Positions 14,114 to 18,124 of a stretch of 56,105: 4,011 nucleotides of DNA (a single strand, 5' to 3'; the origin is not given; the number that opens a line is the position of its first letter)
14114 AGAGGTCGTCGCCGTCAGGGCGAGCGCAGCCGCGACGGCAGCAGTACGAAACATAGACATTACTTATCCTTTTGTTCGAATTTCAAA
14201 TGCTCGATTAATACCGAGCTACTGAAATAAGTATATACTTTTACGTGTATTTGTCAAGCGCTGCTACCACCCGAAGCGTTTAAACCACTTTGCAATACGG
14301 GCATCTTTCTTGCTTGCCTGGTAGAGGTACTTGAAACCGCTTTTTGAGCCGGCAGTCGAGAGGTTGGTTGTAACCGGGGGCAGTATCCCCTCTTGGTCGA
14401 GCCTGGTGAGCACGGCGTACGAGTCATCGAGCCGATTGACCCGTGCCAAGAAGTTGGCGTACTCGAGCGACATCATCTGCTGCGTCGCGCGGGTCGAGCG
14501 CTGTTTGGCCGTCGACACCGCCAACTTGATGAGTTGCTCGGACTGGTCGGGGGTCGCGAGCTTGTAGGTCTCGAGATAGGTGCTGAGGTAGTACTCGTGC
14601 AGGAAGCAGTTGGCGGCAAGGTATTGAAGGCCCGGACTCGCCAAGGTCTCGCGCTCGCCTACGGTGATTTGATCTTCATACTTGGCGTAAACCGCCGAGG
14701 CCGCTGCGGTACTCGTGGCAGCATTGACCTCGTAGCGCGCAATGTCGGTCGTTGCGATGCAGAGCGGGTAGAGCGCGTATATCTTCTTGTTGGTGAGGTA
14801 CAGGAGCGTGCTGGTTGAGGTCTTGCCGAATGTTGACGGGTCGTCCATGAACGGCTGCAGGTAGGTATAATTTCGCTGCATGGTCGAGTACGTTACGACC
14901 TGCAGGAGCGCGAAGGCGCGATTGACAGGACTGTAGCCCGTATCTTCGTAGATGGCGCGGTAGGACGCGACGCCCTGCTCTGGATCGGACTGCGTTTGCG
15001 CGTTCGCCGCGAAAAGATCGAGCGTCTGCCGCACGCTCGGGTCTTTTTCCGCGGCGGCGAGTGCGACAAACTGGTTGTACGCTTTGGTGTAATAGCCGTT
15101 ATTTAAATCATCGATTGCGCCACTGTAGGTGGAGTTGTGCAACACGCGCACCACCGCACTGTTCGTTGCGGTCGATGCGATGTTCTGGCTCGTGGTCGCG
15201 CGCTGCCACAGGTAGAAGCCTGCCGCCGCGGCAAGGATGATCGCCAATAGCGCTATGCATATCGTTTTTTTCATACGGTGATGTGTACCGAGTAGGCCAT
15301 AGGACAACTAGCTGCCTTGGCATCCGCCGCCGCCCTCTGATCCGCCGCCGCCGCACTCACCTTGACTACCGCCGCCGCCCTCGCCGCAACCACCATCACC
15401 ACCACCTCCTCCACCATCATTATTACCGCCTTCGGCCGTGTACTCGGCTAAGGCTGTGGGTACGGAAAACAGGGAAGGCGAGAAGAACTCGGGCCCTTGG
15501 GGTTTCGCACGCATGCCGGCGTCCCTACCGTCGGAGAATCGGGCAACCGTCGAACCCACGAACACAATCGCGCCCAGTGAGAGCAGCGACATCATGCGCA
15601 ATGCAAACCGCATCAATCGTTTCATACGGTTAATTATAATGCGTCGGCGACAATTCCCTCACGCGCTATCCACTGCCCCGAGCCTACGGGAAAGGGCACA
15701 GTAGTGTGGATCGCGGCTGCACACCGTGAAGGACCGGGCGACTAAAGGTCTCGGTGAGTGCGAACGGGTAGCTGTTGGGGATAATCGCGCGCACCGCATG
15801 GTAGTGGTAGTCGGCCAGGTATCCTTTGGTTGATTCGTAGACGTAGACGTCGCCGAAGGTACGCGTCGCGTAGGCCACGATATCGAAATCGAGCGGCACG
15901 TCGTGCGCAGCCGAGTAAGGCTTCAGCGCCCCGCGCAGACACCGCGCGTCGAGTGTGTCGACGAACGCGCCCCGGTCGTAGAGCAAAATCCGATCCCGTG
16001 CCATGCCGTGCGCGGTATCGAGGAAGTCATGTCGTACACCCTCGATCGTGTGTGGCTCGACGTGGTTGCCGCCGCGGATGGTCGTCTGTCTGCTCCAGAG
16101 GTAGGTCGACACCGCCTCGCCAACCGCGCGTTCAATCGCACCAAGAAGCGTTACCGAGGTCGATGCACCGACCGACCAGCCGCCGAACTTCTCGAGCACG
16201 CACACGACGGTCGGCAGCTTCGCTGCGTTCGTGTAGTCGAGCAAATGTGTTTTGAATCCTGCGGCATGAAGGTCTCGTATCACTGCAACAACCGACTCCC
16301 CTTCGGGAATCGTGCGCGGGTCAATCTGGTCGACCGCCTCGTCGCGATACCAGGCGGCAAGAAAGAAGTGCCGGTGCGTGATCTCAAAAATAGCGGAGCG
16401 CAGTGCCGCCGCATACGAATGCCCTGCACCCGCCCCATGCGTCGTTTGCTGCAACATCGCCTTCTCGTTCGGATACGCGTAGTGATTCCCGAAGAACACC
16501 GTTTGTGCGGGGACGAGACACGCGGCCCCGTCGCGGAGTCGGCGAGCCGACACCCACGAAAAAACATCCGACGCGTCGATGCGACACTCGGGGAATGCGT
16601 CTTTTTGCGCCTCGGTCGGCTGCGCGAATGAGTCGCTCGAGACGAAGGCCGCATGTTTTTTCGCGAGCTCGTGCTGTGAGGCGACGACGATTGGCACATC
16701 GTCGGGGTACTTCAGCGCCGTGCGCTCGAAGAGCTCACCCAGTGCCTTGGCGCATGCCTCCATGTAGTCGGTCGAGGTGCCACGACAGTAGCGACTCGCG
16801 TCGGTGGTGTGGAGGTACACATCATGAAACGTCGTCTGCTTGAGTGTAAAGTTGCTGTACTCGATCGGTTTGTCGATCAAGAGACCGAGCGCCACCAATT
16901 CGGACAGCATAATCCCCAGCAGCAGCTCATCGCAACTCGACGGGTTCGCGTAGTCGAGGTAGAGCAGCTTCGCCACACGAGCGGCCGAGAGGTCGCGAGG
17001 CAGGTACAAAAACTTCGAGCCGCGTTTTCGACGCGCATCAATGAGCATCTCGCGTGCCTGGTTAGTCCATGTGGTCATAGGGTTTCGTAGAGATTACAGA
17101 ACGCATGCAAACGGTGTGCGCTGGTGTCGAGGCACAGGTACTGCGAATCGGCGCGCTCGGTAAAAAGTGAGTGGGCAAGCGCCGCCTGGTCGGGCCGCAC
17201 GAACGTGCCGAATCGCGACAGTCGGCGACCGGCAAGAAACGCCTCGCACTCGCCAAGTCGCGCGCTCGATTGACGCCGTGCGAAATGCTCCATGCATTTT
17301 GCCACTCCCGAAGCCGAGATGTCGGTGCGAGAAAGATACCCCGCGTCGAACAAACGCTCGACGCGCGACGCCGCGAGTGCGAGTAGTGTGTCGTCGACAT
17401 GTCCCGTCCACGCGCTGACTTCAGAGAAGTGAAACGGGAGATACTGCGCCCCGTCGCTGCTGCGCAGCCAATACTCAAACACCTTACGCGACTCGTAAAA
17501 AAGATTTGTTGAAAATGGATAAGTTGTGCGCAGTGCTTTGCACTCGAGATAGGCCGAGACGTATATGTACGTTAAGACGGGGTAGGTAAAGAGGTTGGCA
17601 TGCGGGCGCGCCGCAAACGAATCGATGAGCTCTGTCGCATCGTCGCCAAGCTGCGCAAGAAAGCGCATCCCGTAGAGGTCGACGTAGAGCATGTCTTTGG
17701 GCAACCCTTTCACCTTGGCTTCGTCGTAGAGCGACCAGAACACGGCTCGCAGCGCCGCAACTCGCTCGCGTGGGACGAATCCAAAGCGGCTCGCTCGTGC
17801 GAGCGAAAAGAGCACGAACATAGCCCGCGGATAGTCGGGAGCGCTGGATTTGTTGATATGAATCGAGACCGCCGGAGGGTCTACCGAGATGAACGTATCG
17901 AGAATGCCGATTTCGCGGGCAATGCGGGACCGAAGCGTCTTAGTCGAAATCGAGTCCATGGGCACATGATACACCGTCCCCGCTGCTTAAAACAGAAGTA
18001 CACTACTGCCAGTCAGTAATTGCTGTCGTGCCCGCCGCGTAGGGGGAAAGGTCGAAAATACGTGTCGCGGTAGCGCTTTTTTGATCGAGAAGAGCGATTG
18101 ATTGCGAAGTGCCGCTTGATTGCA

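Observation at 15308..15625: Precursor leaders carry a membrane-like helix plus a near-invariant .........PTALAEY block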

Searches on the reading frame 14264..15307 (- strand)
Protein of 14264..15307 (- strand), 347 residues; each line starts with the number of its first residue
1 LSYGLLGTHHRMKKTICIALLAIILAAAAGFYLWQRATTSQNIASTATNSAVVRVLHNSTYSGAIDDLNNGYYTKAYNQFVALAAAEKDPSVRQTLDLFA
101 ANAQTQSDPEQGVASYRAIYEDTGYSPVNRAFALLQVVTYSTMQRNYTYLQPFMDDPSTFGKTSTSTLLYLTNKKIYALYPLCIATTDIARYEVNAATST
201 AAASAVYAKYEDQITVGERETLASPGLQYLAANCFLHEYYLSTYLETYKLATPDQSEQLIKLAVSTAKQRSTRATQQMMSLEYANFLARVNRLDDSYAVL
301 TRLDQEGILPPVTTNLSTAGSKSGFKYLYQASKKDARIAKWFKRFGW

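Call 4: search_protein_families(library=pfam, proteins=[window:14264-15307:-], max_evalue=0.01)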
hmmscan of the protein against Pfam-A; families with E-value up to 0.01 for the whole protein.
window:14264-15307:- (347 aa): 1 family
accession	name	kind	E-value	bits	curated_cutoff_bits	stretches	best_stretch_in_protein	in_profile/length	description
PF09976.15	TPR_21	-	0.0056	16.9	25.5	1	16-91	10-88/193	Tetratricopeptide repeat-like domain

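Call 5: search_protein_families(library=ncbifam, proteins=[window:14264-15307:-], max_evalue=0.01)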
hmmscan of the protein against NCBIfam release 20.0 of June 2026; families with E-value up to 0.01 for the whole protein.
window:14264-15307:- (347 aa): 0 families

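Call 76: search_protein_families(library=pfam, alignment_id=A3, max_evalue=0.01)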
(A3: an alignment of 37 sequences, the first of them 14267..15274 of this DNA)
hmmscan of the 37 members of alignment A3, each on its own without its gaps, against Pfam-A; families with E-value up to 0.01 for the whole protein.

A. member 1, window:14267-15274:- (336 aa): 1 family
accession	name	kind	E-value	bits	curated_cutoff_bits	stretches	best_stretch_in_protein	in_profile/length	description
PF09976.15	TPR_21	-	0.0066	16.6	25.5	1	6-80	11-88/193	Tetratricopeptide repeat-like domain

B. families by the number of members that match (of 37 scanned): 23 families
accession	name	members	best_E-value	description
PF07719.23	TPR_2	6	1.6e-06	Tetratricopeptide repeat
PF13428.12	TPR_14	4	1.4e-06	Tetratricopeptide repeat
PF13432.12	TPR_16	4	1.5e-05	Tetratricopeptide repeat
PF13424.12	TPR_12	3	3.1e-07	Tetratricopeptide repeat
PF13181.12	TPR_8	3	2.1e-06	Tetratricopeptide repeat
PF00515.34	TPR_1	2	5.9e-09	Tetratricopeptide repeat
PF14559.12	TPR_19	2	6e-05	Tetratricopeptide repeat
PF12895.13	ANAPC3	2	0.0026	Anaphase-promoting complex, cyclosome, subunit 3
PF09976.15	TPR_21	2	0.0036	Tetratricopeptide repeat-like domain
PF13374.12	TPR_10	1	5e-05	Tetratricopeptide repeat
PF07721.20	TPR_4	1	6.5e-05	Tetratricopeptide repeat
PF17874.7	TPR_MalT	1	0.00011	MalT-like TPR region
PF12685.13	SpoIIIAH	1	0.00038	SpoIIIAH-like protein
PF24575.1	TPR_Slam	1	0.00054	Surface lipoprotein assembly modifier, N-terminal TPR repeats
PF13414.12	TPR_11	1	0.00079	TPR repeat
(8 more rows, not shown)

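Call 77: search_solved_structures(query=A3, max_evalue=1)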
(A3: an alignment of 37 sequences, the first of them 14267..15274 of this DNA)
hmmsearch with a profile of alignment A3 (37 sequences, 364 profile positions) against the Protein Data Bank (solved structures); distinct sequences matched with E-value up to 1: 66 (the best 60 are shown).
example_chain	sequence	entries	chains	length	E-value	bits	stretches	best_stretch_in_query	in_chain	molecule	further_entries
9qhb_A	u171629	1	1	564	6.6e-28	101.2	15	44-105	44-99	Engineered tetratricopeptide repeat protein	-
8bu0_A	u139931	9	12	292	1.2e-16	64.2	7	44-105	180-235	Consensus tetratricopeptide repeat protein | Crystal structure of an 8-repeat consensus TPR superhelix with Zinc. | Monomer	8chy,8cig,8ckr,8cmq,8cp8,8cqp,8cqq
9qhc_A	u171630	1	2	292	3.3e-15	59.4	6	44-105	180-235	Engineered tetratricopeptide repeat protein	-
2fo7_A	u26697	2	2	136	8.5e-10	41.7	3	44-105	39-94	SYNTHETIC CONSENSUS TPR PROTEIN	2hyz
8ch0_A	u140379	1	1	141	9.5e-10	41.5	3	44-105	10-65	Consensus tetratricopeptide repeat protein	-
1na0_A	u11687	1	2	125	2.1e-09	40.3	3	42-105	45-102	designed protein CTPR3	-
2wqh_A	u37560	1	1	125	3.3e-09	39.7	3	44-105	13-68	CTPR3Y3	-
1na3_A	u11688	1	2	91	1.7e-06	30.8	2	44-104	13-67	designed protein CTPR2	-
3kd7_A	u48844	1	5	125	3.1e-06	29.9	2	47-107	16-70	CTPR390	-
2y4t_A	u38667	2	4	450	3.3e-06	29.9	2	38-101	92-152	DNAJ HOMOLOG SUBFAMILY C MEMBER 3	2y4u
3ieg_A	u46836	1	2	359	4.3e-06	29.5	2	33-110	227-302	DnaJ homolog subfamily C member 3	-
6vfi_B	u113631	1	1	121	7.7e-06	28.6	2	38-105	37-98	O43_dn18B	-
7obi_A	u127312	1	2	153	7.8e-06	28.6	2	47-127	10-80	CTPR-rv4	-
6v8e_A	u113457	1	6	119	1.1e-05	28.1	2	39-104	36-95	Designed protein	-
6vfh_A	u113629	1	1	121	1.8e-05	27.4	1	38-105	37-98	T33_dn10A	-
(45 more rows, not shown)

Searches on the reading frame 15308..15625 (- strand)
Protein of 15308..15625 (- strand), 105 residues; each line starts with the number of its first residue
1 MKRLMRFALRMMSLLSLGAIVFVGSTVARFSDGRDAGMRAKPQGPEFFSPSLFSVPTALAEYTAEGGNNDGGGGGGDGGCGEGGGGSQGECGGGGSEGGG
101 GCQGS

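Call 5: search_protein_families(library=ncbifam, proteins=[window:15308-15625:-], max_evalue=0.01)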
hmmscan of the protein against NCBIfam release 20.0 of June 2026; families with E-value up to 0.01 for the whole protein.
window:15308-15625:- (105 aa): 0 families

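Call 6: find_homologous_proteins(query=window:15311-15625:-, max_evalue=1)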
Query seq(105 aa) (105 aa): 2 proteins with E <= 1 among 93 candidates.
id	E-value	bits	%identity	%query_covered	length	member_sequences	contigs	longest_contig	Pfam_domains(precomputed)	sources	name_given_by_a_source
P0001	2.5e-55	203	100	96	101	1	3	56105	-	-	-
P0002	1.5e-20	91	59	60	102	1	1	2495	-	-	-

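Call 9: find_encoding_contigs(protein=P0002, flank=10000)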
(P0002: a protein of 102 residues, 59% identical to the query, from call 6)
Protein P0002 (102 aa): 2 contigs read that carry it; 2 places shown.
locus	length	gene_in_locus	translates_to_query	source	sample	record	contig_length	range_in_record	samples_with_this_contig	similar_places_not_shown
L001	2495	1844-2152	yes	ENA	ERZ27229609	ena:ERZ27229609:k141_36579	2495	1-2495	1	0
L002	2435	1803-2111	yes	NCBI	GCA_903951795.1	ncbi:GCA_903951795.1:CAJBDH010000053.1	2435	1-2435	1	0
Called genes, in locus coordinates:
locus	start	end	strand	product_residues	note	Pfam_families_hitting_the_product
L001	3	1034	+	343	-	?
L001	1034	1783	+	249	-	PF00881:Nitroreductase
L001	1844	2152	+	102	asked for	-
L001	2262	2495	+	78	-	?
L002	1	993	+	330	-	?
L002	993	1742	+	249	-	PF00881:Nitroreductase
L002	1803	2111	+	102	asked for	-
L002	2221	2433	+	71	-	?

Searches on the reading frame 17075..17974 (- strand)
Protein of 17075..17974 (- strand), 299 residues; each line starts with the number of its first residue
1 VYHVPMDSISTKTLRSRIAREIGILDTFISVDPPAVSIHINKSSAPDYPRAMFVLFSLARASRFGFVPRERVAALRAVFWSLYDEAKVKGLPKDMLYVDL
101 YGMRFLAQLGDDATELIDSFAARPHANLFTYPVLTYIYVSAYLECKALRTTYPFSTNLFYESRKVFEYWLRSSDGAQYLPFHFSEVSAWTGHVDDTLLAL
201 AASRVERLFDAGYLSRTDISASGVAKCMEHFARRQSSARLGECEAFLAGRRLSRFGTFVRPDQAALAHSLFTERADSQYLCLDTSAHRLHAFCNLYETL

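Call 4: search_protein_families(library=pfam, proteins=[window:17075-17974:-], max_evalue=0.01)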
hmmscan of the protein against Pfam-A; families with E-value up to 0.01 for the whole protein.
window:17075-17974:- (299 aa): 0 families

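Call 5: search_protein_families(library=ncbifam, proteins=[window:17075-17974:-], max_evalue=0.01)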
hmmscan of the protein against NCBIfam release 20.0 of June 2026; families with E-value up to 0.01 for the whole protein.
window:17075-17974:- (299 aa): 0 families

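Call 59: search_protein_representatives(protein=window:17075-17974:-)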
Query: 299 residues. Proteins with E-value up to 0.001 (for the whole library): 34; up to 1e-10: 30; up to 1e-30: 21. The best 34 are listed.
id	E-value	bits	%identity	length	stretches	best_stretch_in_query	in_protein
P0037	4.7e-193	656.3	100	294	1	6-299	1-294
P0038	1.3e-72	261.1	45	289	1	20-297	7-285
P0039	3.7e-61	223.5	40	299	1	9-297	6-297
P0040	3.1e-51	190.9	36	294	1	13-299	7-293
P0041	3.7e-50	187.4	39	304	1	26-297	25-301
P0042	2.1e-48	181.6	35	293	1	20-298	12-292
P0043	2.8e-48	181.2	42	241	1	7-225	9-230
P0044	2.1e-46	175.1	39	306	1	28-297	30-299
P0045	3.4e-46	174.4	34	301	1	13-295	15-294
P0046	8.6e-46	173.1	37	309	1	29-297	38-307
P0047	9.0e-46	173.0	36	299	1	17-299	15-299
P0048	4.0e-45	170.9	35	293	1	24-297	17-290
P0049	8.2e-45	169.9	35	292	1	12-297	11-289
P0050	9.4e-43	163.1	38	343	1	12-297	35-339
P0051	1.0e-41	159.7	45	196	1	103-299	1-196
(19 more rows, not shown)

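Call 60: find_homologous_proteins(query=window:17075-17974:-, max_evalue=0.00001)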
Query window:17075-17974:- (299 aa): 3 proteins with E <= 0.00001 among 3695 candidates.
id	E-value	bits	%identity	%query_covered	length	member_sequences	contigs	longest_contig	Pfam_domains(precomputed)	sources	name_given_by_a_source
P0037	1.5e-192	656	100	98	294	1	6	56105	-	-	-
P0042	6.6e-48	182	34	95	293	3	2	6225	-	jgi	jgi:hypothetical protein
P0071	1.1e-47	181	34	95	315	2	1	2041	-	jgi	jgi:hypothetical protein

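Call 61: find_encoding_contigs(protein=P0042, flank=6000, max_places=2)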
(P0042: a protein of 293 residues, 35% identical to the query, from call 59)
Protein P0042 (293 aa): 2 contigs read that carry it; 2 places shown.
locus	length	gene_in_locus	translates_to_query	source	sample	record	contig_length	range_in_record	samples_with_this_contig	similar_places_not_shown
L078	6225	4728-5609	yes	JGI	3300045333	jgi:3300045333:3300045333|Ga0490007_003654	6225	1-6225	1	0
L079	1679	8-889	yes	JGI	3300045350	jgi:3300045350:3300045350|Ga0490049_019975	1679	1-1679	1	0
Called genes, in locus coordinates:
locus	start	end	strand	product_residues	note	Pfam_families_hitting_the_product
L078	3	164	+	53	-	?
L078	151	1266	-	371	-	PF02812:ELFV_dehydrog_N, PF00208:ELFV_dehydrog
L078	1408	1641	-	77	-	PF00462:Glutaredoxin, PF13417:GST_N_3 (weak)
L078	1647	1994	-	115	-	-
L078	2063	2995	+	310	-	PF01471:PG_binding_1 (weak)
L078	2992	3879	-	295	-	PF01745:IPT, PF01715:IPPT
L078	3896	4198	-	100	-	PF00520:Ion_trans (weak), PF07885:Ion_trans_2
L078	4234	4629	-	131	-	-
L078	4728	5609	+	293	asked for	-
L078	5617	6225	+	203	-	?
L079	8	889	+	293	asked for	-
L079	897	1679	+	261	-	?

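Call 62: find_encoding_contigs(protein=P0038, flank=6000, max_places=2)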
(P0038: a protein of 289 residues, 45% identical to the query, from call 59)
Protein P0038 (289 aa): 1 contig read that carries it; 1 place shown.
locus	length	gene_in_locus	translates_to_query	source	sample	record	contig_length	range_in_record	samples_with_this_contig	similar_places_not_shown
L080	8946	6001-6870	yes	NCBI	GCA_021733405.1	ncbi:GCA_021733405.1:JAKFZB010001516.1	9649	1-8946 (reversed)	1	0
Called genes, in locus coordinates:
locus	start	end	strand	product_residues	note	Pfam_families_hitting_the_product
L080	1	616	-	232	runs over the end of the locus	PF00318:Ribosomal_S2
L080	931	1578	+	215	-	PF11814:DUF3335 (faint)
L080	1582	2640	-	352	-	PF03462:PCRF, PF00472:RF-1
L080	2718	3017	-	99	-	PF01197:Ribosomal_L31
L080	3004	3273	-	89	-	PF05016:ParE_toxin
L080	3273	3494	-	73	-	-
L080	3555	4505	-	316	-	-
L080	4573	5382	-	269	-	PF07721:TPR_4 (faint), PF00515:TPR_1 (faint), PF07719:TPR_2 (faint), PF13181:TPR_8 (faint), PF13431:TPR_17 (faint), PF13428:TPR_14 (faint), PF14559:TPR_19 (weak), PF13432:TPR_16 (weak)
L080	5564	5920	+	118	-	-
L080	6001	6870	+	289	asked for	-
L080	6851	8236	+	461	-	PF02624:YcaO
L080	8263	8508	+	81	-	-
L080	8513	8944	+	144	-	?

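Call 66: find_encoding_contigs(protein=P0039, flank=5000, max_places=1)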
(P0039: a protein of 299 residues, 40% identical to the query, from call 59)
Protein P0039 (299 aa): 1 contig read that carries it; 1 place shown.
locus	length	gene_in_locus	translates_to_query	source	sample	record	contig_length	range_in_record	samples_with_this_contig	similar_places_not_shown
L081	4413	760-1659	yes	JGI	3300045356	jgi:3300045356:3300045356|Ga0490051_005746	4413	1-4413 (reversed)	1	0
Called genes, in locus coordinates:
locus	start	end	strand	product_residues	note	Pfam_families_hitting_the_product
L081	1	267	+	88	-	?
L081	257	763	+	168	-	PF01850:PIN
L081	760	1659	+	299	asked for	-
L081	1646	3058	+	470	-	PF02624:YcaO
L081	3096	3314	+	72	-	-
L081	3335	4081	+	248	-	-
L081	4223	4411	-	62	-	?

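Call 67: find_encoding_contigs(protein=P0040, flank=5000, max_places=1)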
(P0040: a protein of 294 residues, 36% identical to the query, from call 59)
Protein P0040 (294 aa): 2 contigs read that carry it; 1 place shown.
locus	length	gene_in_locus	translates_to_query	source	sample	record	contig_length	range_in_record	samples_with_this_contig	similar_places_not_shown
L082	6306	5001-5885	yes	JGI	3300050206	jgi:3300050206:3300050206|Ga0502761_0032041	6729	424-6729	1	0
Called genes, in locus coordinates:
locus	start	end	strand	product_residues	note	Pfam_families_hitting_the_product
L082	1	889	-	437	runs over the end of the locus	?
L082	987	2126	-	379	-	-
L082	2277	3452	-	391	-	-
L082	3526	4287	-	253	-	PF00515:TPR_1 (faint), PF07719:TPR_2 (faint), PF13181:TPR_8 (faint), PF13424:TPR_12 (faint), PF13431:TPR_17 (faint), PF13432:TPR_16 (faint), PF13174:TPR_6 (faint), PF13428:TPR_14 (faint), +1 more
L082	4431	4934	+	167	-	-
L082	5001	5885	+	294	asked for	-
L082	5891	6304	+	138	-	?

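Call 68: find_encoding_contigs(protein=P0045, flank=5000, max_places=1)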
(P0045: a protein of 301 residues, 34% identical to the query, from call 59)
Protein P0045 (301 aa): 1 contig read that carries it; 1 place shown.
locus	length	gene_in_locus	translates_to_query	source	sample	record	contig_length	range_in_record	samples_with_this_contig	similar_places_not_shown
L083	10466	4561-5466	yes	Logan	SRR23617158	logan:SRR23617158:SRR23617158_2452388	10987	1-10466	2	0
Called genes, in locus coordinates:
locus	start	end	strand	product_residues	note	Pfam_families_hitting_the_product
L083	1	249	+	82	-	?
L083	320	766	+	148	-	-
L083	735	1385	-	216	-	PF01609:DDE_Tnp_1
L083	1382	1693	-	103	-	-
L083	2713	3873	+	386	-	PF00174:Oxidored_molyb, PF03404:Mo-co_dimer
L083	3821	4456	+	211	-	PF00034:Cytochrom_C, PF13442:Cytochrome_CBB3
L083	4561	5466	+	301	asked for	-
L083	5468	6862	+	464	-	PF02624:YcaO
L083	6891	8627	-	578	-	PF01011:PQQ (faint), PF13360:PQQ_2, PF13570:Beta-prop_ACSF4, PF23414:Beta-prop_EML_2 (faint), PF13360:PQQ_2, PF13570:Beta-prop_ACSF4, PF13360:PQQ_2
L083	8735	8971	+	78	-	-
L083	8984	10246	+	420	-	-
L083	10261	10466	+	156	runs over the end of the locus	PF00581:Rhodanese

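Call 70: predict_structure(alignment_id=A2)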
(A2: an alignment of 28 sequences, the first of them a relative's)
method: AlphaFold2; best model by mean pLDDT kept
length: 294 residues; sequences in the alignment: 28
mean_pLDDT: 96.5   pTM: 0.94
mean pLDDT of the five models: 96.5, 96.3, 96.1, 95.9, 95.6
residues with pLDDT >= 90: 285; 70-90: 7; 50-70: 1; < 50: 1
segments of 3 or more residues with pLDDT < 50: none
pLDDT, mean of each block of 10 residues (from residue 1): 83 98 97 95 98 98 97 98 95 99 98 98 96 98 98 98 95 97 96 97 97 97 98 97 97 92 97 97 98 93
secondary structure, 60 per line:
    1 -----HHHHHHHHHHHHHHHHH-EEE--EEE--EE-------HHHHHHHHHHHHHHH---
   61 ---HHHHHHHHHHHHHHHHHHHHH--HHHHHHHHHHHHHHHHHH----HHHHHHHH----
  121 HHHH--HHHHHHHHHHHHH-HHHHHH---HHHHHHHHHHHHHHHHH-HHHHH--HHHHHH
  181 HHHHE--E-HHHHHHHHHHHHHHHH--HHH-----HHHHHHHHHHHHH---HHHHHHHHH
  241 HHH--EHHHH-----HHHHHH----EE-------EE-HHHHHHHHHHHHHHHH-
elements in order: H6-22 E24-26 E29-31 H43-57 H64-84 H87-104 H109-116 H121-124 H127-139 H141-146 H150-166 H168-172 H175-184 H190-205 H216-228 H232-243 H247-250 H256-261 H278-293

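Call 72: fold_search(model_id=the predicted structure, library=pdb)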
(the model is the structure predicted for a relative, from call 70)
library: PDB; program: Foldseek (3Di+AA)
matches with E <= 10: 593; with E <= 0.001: 0
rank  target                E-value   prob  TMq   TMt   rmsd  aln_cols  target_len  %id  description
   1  4d4c_B                2.7e-03  1.00  0.56  0.50   6.3       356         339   11  The catalytic domain, BcGH76, of Bacillus circulans Aman6 in complex with 1,6-ManDMJ (released 2015-03-25)
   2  4boj_C                5.4e-03  1.00  0.58  0.52   6.0       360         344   10  Crystal structure of Bacillus circulans TN-31 Aman6 in complex with mannobiose (released 2014-05-28)
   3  6shd_A                6.2e-03  1.00  0.61  0.55   6.0       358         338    8  Structure of the GH76A alpha-1,6-mannanase from Salegentibacter sp. HEL1_6 (released 2020-08-26)
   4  5agd_B                8.8e-03  1.00  0.54  0.48   8.3       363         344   10  An inactive (D125N) variant of the catalytic domain, BcGH76, of Bacillus circulans Aman6 in complex with alpha-1,6-man (released 2015-03-25)
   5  6shm_A                1.1e-02  1.00  0.63  0.57   5.9       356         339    7  An inactive (D136A and D137A) variant of alpha-1,6-mannanase, GH76A of Salegentibacter sp. HEL1_6 in complex with alph (released 2020-09-09)
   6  6y8f_A                1.2e-02  1.00  0.62  0.56   5.8       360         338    7  An inactive (D136N and D137N) variant of alpha-1,6-mannanase, GH76A of Salegentibacter sp. HEL1_6 in complex with alph (released 2021-03-31)
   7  4d4a_B                1.2e-02  1.00  0.55  0.49   6.7       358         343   11  Structure of the catalytic domain (BcGH76) of the Bacillus circulans GH76 alpha mannanase, Aman6. (released 2015-03-25)
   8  7nl5_A                1.7e-02  1.00  0.56  0.51   5.9       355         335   10  Structure of the catalytic domain of the Bacillus circulans alpha-1,6 Mannanase in complex with an alpha-1,6-alpha-man (released 2021-04-28)
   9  6zbm                  2.1e-02  1.00  0.58  0.53   5.8       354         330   10  Structure of the D125N mutant of the catalytic domain of the Bacillus circulans alpha-1,6 Mannanase in complex with an a (released 2021-04-28)
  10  4bok                  2.3e-02  1.00  0.58  0.52   6.0       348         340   11  Crystal structure of Bacillus circulans TN-31 Aman6 (released 2014-05-28)
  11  1hzf                  2.4e-02  1.00  0.50  0.49   6.3       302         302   10  C4ADG FRAGMENT OF HUMAN COMPLEMENT FACTOR C4A (released 2002-10-09)
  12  5n0f_B                2.5e-02  1.00  0.53  0.48   7.0       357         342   11  The catalytic domain, BcGH76, of Bacillus circulans Aman6 in complex with 1,6-ManSIFG (released 2017-08-09)
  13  9lfi_A                2.9e-02  1.00  0.58  0.52   6.1       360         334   14  Crystal structure of transaldolase AprG from Streptoalloteichus tenebrarius (released 2025-09-24)
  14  6zbx_A                3.1e-02  1.00  0.57  0.51   5.7       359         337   10  Structure of the catalytic domain of the Bacillus circulans alpha-1,6 Mannanase in complex with an alpha-1,6- alpha-ma (released 2021-04-28)
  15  6zbw_B                3.9e-02  1.00  0.58  0.52   5.7       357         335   10  Structure of the D125N mutant of the catalytic domain of the Bacillus circulans alpha-1,6 Mannanase in complex with an (released 2021-04-28)
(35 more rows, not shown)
